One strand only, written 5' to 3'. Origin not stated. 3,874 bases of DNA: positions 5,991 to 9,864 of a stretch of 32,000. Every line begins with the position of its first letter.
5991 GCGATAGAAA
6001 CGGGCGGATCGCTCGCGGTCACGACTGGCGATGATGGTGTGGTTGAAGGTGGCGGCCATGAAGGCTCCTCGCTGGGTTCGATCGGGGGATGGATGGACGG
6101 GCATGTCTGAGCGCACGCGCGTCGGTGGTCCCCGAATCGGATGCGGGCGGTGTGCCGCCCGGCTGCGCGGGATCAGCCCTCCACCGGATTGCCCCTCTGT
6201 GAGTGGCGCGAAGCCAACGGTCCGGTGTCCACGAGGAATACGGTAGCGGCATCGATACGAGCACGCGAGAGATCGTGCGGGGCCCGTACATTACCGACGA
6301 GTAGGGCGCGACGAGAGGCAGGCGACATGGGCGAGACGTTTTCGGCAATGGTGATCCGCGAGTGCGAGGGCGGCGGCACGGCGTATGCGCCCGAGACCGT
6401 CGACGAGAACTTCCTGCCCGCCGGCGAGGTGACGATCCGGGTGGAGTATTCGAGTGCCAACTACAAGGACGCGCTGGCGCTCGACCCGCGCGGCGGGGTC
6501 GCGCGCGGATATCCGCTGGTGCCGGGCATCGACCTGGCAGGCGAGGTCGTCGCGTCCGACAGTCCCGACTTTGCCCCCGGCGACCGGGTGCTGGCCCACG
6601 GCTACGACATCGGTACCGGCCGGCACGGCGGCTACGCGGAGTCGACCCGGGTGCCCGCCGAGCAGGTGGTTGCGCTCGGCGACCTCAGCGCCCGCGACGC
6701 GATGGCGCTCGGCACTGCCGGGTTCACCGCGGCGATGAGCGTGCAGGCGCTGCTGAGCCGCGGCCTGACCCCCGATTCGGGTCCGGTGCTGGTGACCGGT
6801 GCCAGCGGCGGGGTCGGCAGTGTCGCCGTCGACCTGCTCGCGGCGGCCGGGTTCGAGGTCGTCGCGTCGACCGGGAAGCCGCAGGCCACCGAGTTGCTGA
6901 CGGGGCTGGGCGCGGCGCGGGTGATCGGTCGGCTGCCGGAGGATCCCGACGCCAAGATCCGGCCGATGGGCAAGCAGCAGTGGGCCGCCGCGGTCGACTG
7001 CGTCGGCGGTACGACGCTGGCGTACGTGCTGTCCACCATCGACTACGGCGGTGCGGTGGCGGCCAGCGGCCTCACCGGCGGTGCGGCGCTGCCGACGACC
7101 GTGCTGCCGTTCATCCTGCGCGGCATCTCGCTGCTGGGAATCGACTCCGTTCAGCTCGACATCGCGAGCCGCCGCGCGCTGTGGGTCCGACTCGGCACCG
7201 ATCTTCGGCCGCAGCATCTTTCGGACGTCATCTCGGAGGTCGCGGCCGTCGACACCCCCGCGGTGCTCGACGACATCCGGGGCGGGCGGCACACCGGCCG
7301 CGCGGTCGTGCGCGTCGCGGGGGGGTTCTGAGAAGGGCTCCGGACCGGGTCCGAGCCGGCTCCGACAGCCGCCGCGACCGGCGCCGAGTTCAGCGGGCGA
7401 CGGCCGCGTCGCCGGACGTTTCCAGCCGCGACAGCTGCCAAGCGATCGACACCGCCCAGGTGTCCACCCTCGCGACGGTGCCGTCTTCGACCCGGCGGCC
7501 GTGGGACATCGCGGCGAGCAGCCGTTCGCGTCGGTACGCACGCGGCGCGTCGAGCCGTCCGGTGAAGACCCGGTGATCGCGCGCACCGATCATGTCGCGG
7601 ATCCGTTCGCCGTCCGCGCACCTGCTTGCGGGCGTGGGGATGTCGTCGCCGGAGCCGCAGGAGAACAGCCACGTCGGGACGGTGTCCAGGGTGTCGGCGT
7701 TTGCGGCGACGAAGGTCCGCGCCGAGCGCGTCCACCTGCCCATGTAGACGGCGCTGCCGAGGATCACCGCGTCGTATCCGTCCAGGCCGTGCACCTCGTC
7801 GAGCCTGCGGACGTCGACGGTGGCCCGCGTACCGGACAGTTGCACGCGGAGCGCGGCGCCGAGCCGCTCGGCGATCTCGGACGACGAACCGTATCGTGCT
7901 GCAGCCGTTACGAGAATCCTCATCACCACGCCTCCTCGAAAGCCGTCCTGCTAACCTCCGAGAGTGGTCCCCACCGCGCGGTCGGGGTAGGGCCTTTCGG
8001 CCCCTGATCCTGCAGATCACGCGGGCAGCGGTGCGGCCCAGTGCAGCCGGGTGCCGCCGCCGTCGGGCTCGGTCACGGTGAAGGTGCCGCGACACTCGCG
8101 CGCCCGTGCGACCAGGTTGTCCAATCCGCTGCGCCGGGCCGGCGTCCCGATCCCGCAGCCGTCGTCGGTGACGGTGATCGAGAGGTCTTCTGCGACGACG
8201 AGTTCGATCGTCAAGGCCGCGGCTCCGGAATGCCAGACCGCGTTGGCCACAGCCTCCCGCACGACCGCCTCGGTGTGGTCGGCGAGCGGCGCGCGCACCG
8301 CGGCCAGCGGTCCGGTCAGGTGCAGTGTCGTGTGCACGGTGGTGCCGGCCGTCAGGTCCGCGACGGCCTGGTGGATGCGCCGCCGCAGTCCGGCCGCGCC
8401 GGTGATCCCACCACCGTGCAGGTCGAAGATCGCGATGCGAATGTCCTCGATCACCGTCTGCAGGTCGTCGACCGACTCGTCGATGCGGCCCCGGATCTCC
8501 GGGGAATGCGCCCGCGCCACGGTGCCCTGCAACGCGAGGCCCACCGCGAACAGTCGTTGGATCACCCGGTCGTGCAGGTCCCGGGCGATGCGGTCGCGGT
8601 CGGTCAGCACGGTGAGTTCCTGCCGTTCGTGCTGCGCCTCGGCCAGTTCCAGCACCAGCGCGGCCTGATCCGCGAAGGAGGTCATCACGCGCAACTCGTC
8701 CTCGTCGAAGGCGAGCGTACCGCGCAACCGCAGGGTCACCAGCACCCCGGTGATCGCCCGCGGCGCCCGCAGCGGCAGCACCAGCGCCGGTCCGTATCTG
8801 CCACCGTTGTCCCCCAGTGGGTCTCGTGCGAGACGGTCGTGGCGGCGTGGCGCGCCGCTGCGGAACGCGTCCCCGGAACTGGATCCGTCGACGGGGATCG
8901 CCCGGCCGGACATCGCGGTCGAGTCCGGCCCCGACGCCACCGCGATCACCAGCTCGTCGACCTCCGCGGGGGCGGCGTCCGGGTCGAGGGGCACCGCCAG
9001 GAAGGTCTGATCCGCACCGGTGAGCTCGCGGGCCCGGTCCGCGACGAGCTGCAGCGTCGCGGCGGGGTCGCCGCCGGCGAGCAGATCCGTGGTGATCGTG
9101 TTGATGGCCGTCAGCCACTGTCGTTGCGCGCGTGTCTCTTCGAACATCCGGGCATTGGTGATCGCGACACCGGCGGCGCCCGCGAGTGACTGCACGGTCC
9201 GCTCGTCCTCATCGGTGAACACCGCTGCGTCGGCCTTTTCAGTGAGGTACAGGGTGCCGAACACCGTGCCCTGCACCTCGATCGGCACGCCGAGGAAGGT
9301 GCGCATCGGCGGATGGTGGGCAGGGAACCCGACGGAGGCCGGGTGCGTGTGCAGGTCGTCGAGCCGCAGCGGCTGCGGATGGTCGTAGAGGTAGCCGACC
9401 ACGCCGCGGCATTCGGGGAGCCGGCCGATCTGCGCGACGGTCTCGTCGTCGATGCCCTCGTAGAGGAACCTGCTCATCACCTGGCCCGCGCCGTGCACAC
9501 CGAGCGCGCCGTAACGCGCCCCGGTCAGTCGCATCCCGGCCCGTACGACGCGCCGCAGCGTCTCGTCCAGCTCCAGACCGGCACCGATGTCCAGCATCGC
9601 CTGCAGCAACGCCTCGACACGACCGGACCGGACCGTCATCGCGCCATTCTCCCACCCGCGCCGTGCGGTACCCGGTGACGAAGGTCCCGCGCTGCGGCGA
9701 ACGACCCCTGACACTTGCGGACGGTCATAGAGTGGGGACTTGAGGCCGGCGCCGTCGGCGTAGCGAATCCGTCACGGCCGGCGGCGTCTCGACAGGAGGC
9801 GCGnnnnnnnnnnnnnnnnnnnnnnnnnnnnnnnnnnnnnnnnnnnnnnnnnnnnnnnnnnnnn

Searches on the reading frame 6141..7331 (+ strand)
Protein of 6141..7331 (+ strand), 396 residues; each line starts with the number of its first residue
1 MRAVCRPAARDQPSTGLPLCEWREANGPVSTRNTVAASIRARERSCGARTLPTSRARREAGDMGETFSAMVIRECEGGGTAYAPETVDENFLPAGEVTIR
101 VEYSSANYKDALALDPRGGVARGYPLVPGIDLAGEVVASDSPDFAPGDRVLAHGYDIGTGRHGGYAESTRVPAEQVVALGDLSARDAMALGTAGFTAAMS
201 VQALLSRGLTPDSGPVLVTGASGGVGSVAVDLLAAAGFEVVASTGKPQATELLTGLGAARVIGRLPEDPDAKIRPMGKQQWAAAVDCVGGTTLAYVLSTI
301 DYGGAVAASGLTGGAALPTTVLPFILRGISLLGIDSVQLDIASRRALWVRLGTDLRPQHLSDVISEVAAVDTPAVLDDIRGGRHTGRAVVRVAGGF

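Call 9: search_protein_families(library=pfam, proteins=[window:6141-7331:+])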
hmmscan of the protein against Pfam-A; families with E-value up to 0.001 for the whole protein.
window:6141-7331:+ (396 aa): 2 families
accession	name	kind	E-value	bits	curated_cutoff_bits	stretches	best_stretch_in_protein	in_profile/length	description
PF00107.32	ADH_zinc_N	-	6.5e-15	55.7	31.8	1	224-336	1-114/129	Zinc-binding dehydrogenase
PF08240.17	ADH_N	-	1.5e-12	48.1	23.5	1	94-179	2-102/104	Alcohol dehydrogenase GroES-like domain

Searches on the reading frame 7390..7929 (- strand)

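Call 9: search_protein_families(library=pfam, proteins=[window:7390-7929:-])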
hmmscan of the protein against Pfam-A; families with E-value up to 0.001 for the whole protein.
window:7390-7929:- (179 aa): 1 family
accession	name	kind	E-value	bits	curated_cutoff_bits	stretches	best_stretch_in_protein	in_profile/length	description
PF12724.12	Flavodoxin_5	-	5.4e-16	59.6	27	1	10-136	5-128/145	Flavodoxin domain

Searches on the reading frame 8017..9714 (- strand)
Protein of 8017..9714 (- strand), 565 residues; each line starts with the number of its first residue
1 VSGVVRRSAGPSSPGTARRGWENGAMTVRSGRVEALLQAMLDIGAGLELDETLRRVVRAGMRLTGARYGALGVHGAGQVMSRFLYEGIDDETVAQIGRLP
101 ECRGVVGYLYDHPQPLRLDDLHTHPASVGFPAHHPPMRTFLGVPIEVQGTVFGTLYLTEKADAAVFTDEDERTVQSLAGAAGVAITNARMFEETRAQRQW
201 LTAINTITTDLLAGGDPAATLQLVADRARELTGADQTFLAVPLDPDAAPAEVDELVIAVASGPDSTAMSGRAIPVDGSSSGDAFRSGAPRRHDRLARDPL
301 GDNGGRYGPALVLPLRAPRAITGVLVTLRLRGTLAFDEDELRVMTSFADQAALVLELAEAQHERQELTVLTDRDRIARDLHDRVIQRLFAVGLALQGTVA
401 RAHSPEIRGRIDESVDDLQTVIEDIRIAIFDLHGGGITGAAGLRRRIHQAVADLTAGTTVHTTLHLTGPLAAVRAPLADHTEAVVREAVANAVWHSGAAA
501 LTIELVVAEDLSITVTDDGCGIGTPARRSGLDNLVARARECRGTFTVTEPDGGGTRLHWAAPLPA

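Call 9: search_protein_families(library=pfam, proteins=[window:8017-9714:-])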
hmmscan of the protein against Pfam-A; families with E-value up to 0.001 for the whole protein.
window:8017-9714:- (565 aa): 5 families
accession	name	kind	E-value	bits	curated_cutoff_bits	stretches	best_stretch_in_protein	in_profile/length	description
PF13185.12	GAF_2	-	1.4e-30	106.7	28.6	2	48-185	3-135/136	GAF domain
PF01590.32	GAF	-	3.5e-27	96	22.4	2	48-185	1-133/133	GAF domain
PF13492.12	GAF_3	-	1.7e-12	48.3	27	1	256-356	33-128/129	GAF domain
PF07730.19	HisKA_3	-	3e-10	40.9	24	1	373-433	2-64/68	Histidine kinase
PF02518.31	HATPase_c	-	9.6e-07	29.7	26.4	1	480-563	5-109/111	Histidine kinase-, DNA gyrase B-, and HSP90-like ATPase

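Call 37: search_protein_families(library=ncbifam, proteins=[window:8017-9714:-], max_evalue=0.00001)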
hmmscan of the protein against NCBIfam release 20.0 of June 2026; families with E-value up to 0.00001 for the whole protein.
window:8017-9714:- (565 aa): 6 families
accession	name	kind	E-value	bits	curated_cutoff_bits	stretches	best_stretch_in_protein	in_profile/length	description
NF047786.1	his_kin_MadS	equivalog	2.2e-21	76.5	500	1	359-560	213-432/434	MadS family sensor histidine kinase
NF008184.0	PRK10935.1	equivalog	6.4e-20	71.3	553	1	339-557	330-553/565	nitrate/nitrite two-component system sensor histidine kinase NarQ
NF007896.0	PRK10600.1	equivalog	3.1e-17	62.5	578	1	323-557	342-579/598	nitrate/nitrite two-component system sensor histidine kinase NarX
NF052443.1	SensHisKinMctS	equivalog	3.9e-15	55.2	700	1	371-562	249-447/457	two-component system sensor histidine kinase MctS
NF052531.1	Strep_LiaS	equivalog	2.9e-13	49.8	450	1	361-562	121-326/328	envelope stress sensor histidine kinase LiaS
NF008649.0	PRK11644.1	equivalog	6.8e-06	25.1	408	0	372-558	303-491/499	signal transduction histidine-protein kinase/phosphatase UhpB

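Call 57: search_solved_structures(query=window:8017-9639:-, max_evalue=1e-10, show_alignments=1)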
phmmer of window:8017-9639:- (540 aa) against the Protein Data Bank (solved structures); distinct sequences matched with E-value up to 1e-10: 9.
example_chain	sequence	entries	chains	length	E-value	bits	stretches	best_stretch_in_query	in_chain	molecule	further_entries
2vzw_A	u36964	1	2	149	7.1e-55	190.1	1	23-170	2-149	PROBABLE HISTIDINE KINASE RESPONSE REGULATOR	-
2y8h_A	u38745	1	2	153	4.6e-51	177.6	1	23-169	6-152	TWO COMPONENT SENSOR HISTIDINE KINASE DEVS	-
2y79_A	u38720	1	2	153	3e-50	174.9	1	23-169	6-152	REDOX SENSOR HISTIDINE KINASE RESPONSE REGULATOR DEVS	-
4ynr_A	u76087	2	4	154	5.4e-50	174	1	23-169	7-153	Redox sensor histidine kinase response regulator DevS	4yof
2w3d_A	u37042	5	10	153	5.7e-50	174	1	23-169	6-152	TWO COMPONENT SENSOR HISTIDINE KINASE DEVS (GAF FAMILY PROTEIN)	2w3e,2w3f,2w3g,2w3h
2vjw_A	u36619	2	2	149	3.3e-28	102.2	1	191-347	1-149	GAF FAMILY PROTEIN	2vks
3zxq_A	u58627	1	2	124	1.5e-26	96.7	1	417-538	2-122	HYPOXIA SENSOR HISTIDINE KINASE RESPONSE REGULATOR DOST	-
3zxo_A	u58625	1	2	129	2.6e-24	89.3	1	417-538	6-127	REDOX SENSOR HISTIDINE KINASE RESPONSE REGULATOR DEVS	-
8sbm_A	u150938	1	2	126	3.7e-24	88.8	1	417-538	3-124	GAF domain-containing protein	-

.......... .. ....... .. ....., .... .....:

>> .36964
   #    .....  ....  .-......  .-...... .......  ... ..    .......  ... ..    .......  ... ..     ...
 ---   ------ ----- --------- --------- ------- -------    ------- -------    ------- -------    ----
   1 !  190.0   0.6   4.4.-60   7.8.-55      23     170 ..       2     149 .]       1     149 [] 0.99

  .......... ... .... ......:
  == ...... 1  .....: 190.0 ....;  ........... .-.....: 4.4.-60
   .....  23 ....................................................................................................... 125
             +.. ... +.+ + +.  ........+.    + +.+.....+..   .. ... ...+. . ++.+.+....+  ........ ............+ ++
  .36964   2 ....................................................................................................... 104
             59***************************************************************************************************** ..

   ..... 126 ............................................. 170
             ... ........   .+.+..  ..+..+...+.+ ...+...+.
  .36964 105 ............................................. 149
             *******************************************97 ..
